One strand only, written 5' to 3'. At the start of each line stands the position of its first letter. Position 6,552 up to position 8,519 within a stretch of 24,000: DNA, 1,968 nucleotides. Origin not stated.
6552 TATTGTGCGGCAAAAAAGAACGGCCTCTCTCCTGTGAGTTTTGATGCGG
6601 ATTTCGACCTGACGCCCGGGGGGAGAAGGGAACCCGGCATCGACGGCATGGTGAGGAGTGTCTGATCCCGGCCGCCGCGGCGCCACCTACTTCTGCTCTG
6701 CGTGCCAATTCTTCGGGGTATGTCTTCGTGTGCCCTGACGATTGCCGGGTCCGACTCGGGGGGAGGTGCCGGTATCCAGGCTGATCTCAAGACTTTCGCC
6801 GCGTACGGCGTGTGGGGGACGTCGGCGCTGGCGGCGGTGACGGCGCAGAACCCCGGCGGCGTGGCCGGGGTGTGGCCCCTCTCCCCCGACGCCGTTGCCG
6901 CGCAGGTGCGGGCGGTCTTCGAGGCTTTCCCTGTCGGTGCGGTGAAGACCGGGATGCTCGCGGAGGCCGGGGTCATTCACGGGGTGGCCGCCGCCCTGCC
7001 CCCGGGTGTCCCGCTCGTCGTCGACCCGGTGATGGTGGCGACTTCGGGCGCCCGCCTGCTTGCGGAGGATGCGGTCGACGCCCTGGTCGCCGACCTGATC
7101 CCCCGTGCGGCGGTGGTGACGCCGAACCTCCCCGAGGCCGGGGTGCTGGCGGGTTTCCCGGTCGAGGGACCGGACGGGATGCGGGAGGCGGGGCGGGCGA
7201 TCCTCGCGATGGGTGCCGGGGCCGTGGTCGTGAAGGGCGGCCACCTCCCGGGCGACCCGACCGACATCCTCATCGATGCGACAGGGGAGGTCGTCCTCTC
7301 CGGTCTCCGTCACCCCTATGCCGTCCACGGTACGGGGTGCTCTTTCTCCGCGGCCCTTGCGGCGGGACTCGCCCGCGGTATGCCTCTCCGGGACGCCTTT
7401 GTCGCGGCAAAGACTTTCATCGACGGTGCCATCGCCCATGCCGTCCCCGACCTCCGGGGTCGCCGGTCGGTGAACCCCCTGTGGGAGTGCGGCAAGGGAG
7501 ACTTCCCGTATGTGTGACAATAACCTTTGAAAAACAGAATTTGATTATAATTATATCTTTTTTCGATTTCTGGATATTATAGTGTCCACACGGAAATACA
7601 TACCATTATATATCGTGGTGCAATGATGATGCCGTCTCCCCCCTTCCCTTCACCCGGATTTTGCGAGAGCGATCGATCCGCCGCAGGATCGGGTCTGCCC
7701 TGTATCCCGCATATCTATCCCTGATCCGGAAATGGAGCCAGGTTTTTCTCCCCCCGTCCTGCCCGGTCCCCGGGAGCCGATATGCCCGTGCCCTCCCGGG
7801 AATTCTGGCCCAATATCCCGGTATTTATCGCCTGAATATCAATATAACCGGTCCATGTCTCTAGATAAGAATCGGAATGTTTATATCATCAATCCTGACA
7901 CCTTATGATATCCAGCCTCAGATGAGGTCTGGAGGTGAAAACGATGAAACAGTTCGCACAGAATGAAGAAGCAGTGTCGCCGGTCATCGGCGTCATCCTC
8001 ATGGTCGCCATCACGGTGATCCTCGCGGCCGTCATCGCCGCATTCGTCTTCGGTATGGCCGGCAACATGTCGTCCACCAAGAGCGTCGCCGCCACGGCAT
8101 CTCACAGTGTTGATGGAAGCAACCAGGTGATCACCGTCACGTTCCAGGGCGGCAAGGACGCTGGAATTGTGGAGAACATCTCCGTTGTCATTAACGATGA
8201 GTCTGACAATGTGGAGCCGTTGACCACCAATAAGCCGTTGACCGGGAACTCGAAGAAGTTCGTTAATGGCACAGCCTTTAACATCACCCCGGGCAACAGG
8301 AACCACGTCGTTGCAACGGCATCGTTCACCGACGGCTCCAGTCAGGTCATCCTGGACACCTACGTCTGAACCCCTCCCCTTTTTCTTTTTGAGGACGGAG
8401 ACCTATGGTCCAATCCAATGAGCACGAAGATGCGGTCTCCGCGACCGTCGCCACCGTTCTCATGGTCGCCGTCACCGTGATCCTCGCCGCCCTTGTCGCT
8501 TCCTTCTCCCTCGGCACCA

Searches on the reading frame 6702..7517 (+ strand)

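Call 7: search_protein_families(library=pfam, proteins=[window:6702-7517:+], max_evalue=0.01)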
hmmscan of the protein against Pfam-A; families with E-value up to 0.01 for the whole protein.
window:6702-7517:+ (271 aa): 2 families
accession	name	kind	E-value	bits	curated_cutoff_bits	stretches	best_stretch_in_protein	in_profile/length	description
PF08543.17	Phos_pyr_kin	-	1.6e-78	263.9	27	1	18-251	1-239/246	Phosphomethylpyrimidine kinase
PF00294.29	PfkB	-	7e-08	32.6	25.8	1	108-236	162-282/302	pfkB family carbohydrate kinase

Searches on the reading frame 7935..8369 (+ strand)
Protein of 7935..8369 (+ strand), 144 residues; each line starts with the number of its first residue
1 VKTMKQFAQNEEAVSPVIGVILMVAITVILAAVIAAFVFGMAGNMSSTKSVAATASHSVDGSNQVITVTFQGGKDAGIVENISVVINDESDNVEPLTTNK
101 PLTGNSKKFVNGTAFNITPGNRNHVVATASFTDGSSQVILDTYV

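Call 7: search_protein_families(library=pfam, proteins=[window:7935-8369:+], max_evalue=0.01)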
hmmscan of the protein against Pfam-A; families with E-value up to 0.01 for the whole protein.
window:7935-8369:+ (144 aa): 1 family
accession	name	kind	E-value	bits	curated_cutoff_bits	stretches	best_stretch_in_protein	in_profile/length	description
PF07790.16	Pilin_N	-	5.9e-19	69.2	25.2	1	12-89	1-76/78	Archaeal Type IV pilin, N-terminal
